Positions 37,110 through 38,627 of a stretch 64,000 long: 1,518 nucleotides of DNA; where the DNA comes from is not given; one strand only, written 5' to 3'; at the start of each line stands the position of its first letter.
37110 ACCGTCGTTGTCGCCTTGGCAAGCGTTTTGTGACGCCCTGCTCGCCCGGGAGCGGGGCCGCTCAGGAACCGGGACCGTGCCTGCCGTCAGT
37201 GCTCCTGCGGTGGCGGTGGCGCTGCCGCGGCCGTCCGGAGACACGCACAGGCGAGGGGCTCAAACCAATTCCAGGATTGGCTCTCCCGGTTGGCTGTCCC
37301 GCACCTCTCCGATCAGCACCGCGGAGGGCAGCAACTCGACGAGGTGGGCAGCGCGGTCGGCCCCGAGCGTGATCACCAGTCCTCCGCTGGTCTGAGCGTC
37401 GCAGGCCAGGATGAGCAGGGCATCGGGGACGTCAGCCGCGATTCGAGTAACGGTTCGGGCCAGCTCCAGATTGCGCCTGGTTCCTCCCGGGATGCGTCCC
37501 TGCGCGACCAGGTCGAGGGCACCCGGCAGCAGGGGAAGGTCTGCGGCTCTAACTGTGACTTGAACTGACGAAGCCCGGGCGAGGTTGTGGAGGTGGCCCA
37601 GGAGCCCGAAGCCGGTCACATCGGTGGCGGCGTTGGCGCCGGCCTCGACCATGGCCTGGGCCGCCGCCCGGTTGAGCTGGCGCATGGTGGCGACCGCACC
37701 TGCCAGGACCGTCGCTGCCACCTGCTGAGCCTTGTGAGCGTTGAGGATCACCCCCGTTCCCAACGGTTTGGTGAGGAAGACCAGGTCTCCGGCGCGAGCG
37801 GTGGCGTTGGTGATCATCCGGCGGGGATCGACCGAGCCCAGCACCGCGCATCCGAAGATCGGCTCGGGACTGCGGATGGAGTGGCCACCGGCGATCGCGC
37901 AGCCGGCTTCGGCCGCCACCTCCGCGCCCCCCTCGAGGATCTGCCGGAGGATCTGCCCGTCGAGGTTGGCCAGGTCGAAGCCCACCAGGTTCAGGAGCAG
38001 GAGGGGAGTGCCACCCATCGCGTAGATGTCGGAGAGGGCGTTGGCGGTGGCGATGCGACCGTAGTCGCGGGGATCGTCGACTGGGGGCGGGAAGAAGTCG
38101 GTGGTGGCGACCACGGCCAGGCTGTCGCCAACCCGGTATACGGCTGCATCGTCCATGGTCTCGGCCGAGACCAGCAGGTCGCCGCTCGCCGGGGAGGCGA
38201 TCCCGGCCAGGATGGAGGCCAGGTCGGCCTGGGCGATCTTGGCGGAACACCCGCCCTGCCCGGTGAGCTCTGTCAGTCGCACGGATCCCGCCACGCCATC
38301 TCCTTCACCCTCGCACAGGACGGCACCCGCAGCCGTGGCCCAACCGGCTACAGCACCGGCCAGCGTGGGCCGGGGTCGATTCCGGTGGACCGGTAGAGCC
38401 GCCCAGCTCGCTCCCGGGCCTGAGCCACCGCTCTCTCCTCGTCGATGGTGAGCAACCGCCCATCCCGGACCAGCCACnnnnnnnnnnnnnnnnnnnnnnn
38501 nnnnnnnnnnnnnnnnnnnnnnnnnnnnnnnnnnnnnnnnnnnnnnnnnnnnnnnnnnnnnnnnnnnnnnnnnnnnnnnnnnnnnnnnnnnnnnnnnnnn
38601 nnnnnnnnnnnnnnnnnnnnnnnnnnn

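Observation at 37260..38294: Cys-type SelD inside a molybdenum-hydroxylase operon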

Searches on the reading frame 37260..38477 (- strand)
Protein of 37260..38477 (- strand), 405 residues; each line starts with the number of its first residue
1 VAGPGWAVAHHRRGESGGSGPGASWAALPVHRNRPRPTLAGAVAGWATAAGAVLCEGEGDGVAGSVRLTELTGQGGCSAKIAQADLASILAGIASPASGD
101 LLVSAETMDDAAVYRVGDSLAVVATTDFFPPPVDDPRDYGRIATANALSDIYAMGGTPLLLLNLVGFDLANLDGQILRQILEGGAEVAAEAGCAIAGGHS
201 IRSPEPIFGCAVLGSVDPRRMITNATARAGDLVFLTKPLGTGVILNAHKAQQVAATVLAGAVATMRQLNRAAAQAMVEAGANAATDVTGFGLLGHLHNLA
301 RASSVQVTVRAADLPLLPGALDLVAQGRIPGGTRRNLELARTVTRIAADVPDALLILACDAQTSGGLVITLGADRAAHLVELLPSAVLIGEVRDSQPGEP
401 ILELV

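Call 3: search_protein_families(library=pfam, proteins=[window:37260-38477:-])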
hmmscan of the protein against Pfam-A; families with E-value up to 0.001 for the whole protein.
window:37260-38477:- (405 aa): 2 families
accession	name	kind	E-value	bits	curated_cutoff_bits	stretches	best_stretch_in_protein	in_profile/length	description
PF00586.29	AIRS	-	2.1e-26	93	24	1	109-216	2-112/112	AIR synthase related protein, N-terminal domain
PF02769.27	AIRS_C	-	1e-12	48.9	23.1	1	228-397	1-150/156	AIR synthase related protein, C-terminal domain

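Call 4: search_protein_families(library=ncbifam, proteins=[window:37260-38477:-])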
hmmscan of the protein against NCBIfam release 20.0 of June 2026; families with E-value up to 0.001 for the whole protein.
window:37260-38477:- (405 aa): 12 families
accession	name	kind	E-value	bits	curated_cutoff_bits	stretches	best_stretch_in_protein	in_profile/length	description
TIGR00476.1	selD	equivalog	3.7e-107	358.2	125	1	67-373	1-308/311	selenide, water dikinase SelD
NF002098.0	PRK00943.1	equivalog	4.9e-100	334.8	299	1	65-384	5-322/347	selenide, water dikinase SelD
NF010705.0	PRK14105.1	equivalog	8.5e-45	153.1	291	1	65-323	5-277/345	selenide, water dikinase SelD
TIGR04369.1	fusion_not_SelD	hypoth_equivalog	2.8e-33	115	700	1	76-371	357-681/701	oxidoreductase/SelD-related fusion protein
TIGR01379.1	thiL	equivalog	2.4e-27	95.8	184.15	1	100-323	16-245/320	thiamine-phosphate kinase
NF004351.0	PRK05731.1-4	equivalog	1.3e-19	70.5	324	1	106-315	36-248/321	thiamine-phosphate kinase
NF004353.0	PRK05731.2-2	equivalog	9.3e-14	51.2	301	1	105-316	16-227/311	thiamine-phosphate kinase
TIGR04049.1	AIR_rel_sll0787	hypoth_equivalog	1.2e-13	50.9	321.3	1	77-316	14-243/318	sll0787 family AIR synthase-like protein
TIGR03267.1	methan_mark_2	hypoth_equivalog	3.8e-13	49.2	365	1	76-315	14-247/323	methanogenesis marker 2 protein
TIGR02124.1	hypE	equivalog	6.2e-10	38.6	251.6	1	106-317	31-246/332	hydrogenase expression/formation protein HypE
NF004350.0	PRK05731.1-1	equivalog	2.3e-09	36.6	441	1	122-316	49-241/325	thiamine-phosphate kinase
TIGR00878.1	purM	equivalog_domain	3.5e-05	23.2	236.35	1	145-234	83-176/332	phosphoribosylformylglycinamidine cyclo-ligase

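Call 15: find_encoding_contigs(protein=window:37263-38294:-, flank=10000, max_places=4)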
Protein seq(344 aa) (344 aa): 23 contigs read that carry it; 4 places shown.
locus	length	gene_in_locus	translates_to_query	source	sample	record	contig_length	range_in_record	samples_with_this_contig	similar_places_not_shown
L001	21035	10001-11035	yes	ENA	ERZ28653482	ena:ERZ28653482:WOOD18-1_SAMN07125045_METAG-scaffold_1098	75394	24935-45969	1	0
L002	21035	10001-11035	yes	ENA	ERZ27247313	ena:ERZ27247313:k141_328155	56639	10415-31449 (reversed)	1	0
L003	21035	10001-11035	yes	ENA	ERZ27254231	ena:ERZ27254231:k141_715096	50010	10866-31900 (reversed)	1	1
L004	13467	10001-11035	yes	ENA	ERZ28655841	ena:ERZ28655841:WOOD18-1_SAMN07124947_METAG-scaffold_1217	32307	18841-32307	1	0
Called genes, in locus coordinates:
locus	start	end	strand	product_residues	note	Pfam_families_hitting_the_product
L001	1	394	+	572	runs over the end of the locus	PF01979:Amidohydro_1, PF07969:Amidohydro_3, PF13382:Adenine_deam_C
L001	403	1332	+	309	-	PF00941:FAD_binding_5, PF03450:CO_deh_flav_C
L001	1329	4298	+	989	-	PF00111:Fer2, PF01799:Fer2_2, PF01315:Ald_Xan_dh_C, PF02738:MoCoBD_1, PF20256:MoCoBD_2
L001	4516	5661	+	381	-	PF00291:PALP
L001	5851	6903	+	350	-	PF00296:Bac_luciferase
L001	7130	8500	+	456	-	PF01979:Amidohydro_1, PF07969:Amidohydro_3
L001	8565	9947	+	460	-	PF22039:HUTI_composite_bact (weak), PF01979:Amidohydro_1, PF07969:Amidohydro_3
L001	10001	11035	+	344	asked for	PF00586:AIRS, PF02769:AIRS_C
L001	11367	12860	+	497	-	PF00291:PALP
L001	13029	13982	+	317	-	PF02729:OTCace_N, PF00185:OTCace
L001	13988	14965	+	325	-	PF02729:OTCace_N, PF00185:OTCace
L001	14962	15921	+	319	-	PF00696:AA_kinase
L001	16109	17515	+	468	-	PF01979:Amidohydro_1, PF07969:Amidohydro_3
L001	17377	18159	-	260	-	-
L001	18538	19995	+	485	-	PF02133:Transp_cyt_pur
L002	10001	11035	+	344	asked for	PF00586:AIRS, PF02769:AIRS_C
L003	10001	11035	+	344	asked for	PF00586:AIRS, PF02769:AIRS_C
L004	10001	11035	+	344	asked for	PF00586:AIRS, PF02769:AIRS_C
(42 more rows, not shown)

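Call 16: find_related_loci(query=window:37263-38294:-, collection=genome_contigs, flank=10000)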
Query seq(344 aa) (344 aa) in genome_contigs; peptide patterns used: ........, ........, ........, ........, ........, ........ (x = any residue, [..] = any of these).
600 stretches matched a pattern (row limit reached: there are more); 524 encode a relative of the query (tblastn E <= 1e-3); the best 80 are kept; 80 distinct loci.
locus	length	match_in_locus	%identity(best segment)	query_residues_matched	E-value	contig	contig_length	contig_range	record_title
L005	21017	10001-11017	79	5-343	1e-171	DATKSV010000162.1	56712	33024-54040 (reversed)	MAG TPA_asm: Candidatus Nanopelagicaceae bacterium isolate SMAG_U14063 k141_1033430, whole genome shotgun sequence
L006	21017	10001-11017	44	4-337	4e-84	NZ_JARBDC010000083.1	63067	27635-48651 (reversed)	Paenibacillus sp. GYB003 GYB003_genome_contig_85, whole genome shotgun sequence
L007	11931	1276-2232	50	1-319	3e-83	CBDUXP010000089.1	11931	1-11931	MAG TPA_asm: uncultured bacterium isolate SRR22302371_binner123_Refined_25 genome assembly, contig: ERZ26661859.4114, wh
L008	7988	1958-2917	51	6-319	2e-83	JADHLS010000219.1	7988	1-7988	MAG: Reyranella sp. isolate BS301-5m-G22 BS301-5m-sub-C1622, whole genome shotgun sequence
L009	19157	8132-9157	43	4-344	2e-83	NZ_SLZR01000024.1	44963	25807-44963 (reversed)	Reinekea marinisedimentorum strain DSM 15388 Ga0104519_124, whole genome shotgun sequence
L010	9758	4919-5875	44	4-322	9e-83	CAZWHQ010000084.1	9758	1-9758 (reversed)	MAG TPA_asm: uncultured Eubacteriales bacterium isolate binchicken_co275_153 genome assembly, contig: NODE_11207_length_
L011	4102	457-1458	46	6-337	4e-83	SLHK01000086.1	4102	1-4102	MAG: Syntrophomonadaceae bacterium isolate CSSed165cm_152 CSSed16-5cm-119994, whole genome shotgun sequence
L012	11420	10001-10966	43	4-329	6e-83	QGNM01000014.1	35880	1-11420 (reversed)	MAG: Chloroflexi bacterium isolate SAR202-II-3 Ga0133547_10005656, whole genome shotgun sequence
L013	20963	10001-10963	48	5-325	7e-83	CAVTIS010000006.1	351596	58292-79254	MAG: uncultured delta proteobacterium isolate MFD05705.bin.1.131 genome assembly, contig: contig_43886, whole genome sho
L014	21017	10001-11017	45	4-337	8e-83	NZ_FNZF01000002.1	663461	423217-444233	Bhargavaea ginsengi strain CGMCC 1.6763, whole genome shotgun sequence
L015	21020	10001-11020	46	4-337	5e-83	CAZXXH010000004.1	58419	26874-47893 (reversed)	MAG TPA_asm: uncultured Dehalococcoidales bacterium isolate SRP092796_co3_883 genome assembly, contig: NODE_536_length_5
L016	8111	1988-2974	48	5-331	4e-82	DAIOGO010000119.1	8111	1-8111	MAG TPA_asm: Actinomycetota bacterium isolate CTOTU26087 NODE_6148_length_8111_cov_6.730015, whole genome shotgun sequen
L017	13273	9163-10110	49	7-322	6e-82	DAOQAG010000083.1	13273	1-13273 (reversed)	MAG TPA_asm: bacterium isolate AMR_MDS_1268 NODE_5143_length_13273_cov_9.026630, whole genome shotgun sequence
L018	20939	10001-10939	47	6-331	8e-82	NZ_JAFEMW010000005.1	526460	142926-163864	Brevibacterium sp. RIT 803 5, whole genome shotgun sequence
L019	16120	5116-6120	44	3-332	5e-82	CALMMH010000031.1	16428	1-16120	MAG TPA_asm: uncultured Phycisphaerales bacterium isolate SRR6284162_bin.47_CONCOCT_v1.1_MAG genome assembly, contig: ER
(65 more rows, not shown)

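Call 37: find_encoding_contigs(protein=P0002, flank=10000, max_places=1)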
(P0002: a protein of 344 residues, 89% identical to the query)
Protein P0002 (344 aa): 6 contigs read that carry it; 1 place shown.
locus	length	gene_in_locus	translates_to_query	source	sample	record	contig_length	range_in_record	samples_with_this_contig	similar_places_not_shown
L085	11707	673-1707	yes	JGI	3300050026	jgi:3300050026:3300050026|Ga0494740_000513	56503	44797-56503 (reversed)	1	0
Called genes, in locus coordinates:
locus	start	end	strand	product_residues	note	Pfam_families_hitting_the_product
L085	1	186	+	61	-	?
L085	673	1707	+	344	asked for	PF00586:AIRS, PF02769:AIRS_C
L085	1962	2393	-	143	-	PF14520:HHH_5 (faint), PF02371:Transposase_20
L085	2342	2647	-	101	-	-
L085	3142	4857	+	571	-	PF01590:GAF, PF13185:GAF_2, PF01590:GAF, PF13185:GAF_2, PF13492:GAF_3, PF07730:HisKA_3, PF02518:HATPase_c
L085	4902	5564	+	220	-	PF00072:Response_reg, PF00196:GerE, PF08281:Sigma70_r4_2 (weak)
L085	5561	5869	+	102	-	-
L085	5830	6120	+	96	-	PF02518:HATPase_c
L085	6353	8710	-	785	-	PF03709:OKR_DC_1_N, PF01276:OKR_DC_1, PF03711:OKR_DC_1_C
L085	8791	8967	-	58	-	-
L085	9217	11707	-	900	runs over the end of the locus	PF13302:Acetyltransf_3 (faint), PF00583:Acetyltransf_1 (weak), PF02629:CoA_binding, PF13380:CoA_binding_2, PF13607:Succ_CoA_lig, PF19045:Ligase_CoA_2, PF13549:ATP-grasp_5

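Call 38: find_encoding_contigs(protein=P0012, flank=10000, max_places=1)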
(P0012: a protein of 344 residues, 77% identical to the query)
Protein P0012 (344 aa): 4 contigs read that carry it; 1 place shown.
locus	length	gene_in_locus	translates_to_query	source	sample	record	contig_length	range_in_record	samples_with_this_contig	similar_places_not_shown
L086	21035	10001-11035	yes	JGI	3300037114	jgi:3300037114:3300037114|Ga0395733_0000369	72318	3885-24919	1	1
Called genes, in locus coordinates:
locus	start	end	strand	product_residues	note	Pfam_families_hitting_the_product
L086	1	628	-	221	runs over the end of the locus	PF11716:MDMPI_N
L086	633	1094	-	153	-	PF08327:AHSA1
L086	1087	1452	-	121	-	PF12840:HTH_20, PF01022:HTH_5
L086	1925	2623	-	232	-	PF00072:Response_reg, PF00486:Trans_reg_C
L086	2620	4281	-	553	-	PF01590:GAF, PF13185:GAF_2, PF13492:GAF_3, PF00512:HisKA, PF02518:HATPase_c, PF00072:Response_reg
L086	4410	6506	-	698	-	PF14870:PSII_BNR (faint), PF15902:Sortilin-Vps10 (faint)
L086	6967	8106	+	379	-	PF03841:SelA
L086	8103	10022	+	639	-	PF00009:GTP_EFTU, PF03144:GTP_EFTU_D2, PF25461:Beta-barrel_SelB (weak), PF09107:WHD_3rd_SelB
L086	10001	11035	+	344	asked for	PF00586:AIRS, PF02769:AIRS_C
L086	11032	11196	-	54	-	-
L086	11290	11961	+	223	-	PF11706:zf-CGNR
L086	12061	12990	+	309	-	PF00682:HMGL-like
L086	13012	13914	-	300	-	PF03631:Virul_fac_BrkB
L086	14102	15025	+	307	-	PF00005:ABC_tran, PF02463:SMC_N (faint), PF13304:AAA_21 (weak)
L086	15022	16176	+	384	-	PF12679:ABC2_membrane_2 (weak), PF12698:ABC2_membrane_3, PF01061:ABC2_membrane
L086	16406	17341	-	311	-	PF04542:Sigma70_r2, PF08281:Sigma70_r4_2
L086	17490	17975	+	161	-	PF13577:SnoaL_4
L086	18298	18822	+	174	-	PF02627:CMD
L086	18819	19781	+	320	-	PF00005:ABC_tran, PF13304:AAA_21 (faint), PF13732:DrrA1-3_C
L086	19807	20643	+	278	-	PF01061:ABC2_membrane, PF12698:ABC2_membrane_3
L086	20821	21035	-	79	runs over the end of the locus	PF07931:CPT (weak)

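Call 39: find_encoding_contigs(protein=P0016, flank=10000, max_places=1)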
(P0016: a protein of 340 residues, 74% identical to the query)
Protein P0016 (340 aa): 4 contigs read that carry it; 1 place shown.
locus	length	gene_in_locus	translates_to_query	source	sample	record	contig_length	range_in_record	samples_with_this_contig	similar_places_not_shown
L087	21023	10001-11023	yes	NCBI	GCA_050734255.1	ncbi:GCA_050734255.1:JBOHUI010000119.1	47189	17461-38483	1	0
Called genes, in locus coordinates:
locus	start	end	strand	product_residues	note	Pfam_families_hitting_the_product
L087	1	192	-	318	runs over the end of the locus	PF07883:Cupin_2 (weak), PF01814:Hemerythrin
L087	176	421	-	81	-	PF10006:DUF2249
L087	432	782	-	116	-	PF01883:FeS_assembly_P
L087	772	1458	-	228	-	PF01022:HTH_5, PF09339:HTH_IclR (weak), PF12840:HTH_20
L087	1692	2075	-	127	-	PF22751:DUF488-N3a, PF22752:DUF488-N3i, PF04343:DUF488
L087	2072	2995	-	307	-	PF09990:DUF2231, PF00355:Rieske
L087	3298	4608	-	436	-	PF01266:DAO (faint), PF02254:TrkA_N (faint), PF02826:2-Hacid_dh_C (faint), PF03486:HI0933_like (faint), PF07992:Pyr_redox_2, PF13738:Pyr_redox_3, PF00070:Pyr_redox, PF14759:Reductase_C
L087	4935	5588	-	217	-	PF01923:Cob_adeno_trans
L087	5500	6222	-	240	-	PF00970:FAD_binding_6, PF00175:NAD_binding_1 (weak)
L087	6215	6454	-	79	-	-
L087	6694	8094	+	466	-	PF12390:Se-cys_synth_N, PF03841:SelA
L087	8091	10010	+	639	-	PF00009:GTP_EFTU, PF03144:GTP_EFTU_D2, PF25461:Beta-barrel_SelB (weak), PF09107:WHD_3rd_SelB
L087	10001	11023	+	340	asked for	PF00586:AIRS, PF02769:AIRS_C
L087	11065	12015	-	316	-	PF14589:NrfD_2, PF03916:NrfD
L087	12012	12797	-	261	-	PF12838:Fer4_7, PF13187:Fer4_9 (weak), PF13247:Fer4_11, PF12838:Fer4_7 (weak), PF13237:Fer4_10 (weak), PF25160:LdpA_Fe-S-bd (weak), PF12837:Fer4_6 (weak), PF00037:Fer4 (weak), +4 more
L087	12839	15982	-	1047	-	-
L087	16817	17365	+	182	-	PF01227:GTP_cyclohydroI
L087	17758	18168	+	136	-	PF00376:MerR, PF13411:MerR_1, PF09278:MerR-DNA-bind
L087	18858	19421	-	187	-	PF10604:Polyketide_cyc2 (weak)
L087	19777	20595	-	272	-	PF01209:Ubie_methyltran, PF13489:Methyltransf_23, PF13649:Methyltransf_25, PF13847:Methyltransf_31, PF08241:Methyltransf_11, PF08242:Methyltransf_12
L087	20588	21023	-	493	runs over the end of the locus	PF23545:Zn_ribbon_HMPTM, PF04055:Radical_SAM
